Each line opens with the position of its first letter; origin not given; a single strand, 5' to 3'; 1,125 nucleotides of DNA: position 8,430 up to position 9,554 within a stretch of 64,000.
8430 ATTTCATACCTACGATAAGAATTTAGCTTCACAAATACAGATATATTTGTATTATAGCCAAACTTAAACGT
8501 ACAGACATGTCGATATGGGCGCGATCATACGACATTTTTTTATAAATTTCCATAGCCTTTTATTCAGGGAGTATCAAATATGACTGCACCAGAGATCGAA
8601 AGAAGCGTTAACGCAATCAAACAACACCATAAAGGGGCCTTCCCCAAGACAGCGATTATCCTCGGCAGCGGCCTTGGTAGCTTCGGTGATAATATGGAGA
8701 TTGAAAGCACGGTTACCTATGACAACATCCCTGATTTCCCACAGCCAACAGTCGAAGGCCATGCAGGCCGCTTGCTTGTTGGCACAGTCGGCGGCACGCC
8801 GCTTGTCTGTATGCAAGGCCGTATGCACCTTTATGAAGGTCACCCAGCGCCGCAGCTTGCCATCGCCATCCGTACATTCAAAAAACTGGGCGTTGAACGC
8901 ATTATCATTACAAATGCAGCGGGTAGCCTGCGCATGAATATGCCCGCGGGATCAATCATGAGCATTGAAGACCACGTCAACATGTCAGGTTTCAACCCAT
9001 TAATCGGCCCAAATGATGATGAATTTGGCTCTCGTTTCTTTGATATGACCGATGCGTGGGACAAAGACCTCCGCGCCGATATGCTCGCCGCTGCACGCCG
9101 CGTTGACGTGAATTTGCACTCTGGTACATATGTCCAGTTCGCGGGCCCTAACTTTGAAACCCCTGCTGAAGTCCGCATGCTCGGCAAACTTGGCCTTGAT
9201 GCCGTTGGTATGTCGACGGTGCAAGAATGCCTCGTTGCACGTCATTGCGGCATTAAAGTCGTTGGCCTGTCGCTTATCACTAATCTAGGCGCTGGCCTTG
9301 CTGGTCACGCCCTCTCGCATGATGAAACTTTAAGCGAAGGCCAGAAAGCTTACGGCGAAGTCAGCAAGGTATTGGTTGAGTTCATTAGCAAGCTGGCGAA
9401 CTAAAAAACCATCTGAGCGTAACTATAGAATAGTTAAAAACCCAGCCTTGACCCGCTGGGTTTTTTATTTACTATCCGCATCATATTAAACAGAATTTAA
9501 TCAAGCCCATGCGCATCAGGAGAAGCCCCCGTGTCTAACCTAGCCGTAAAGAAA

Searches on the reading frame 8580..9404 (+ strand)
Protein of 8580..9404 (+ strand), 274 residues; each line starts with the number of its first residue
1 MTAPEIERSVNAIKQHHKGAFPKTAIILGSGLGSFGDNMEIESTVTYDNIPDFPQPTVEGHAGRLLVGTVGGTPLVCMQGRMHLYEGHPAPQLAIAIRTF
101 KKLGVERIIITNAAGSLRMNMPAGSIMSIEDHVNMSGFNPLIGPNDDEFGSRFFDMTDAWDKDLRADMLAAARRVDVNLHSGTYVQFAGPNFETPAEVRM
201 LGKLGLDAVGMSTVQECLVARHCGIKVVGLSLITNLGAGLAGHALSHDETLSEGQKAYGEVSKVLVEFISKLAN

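Call 23: search_protein_families(library=pfam, proteins=[window:8580-9404:+], max_evalue=0.001)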
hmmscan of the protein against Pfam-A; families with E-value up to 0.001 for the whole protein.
window:8580-9404:+ (274 aa): 1 family
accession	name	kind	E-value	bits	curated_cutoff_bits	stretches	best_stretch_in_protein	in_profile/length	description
PF01048.26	PNP_UDP_1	-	9.6e-50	169.6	25.1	1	24-269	2-232/233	Phosphorylase superfamily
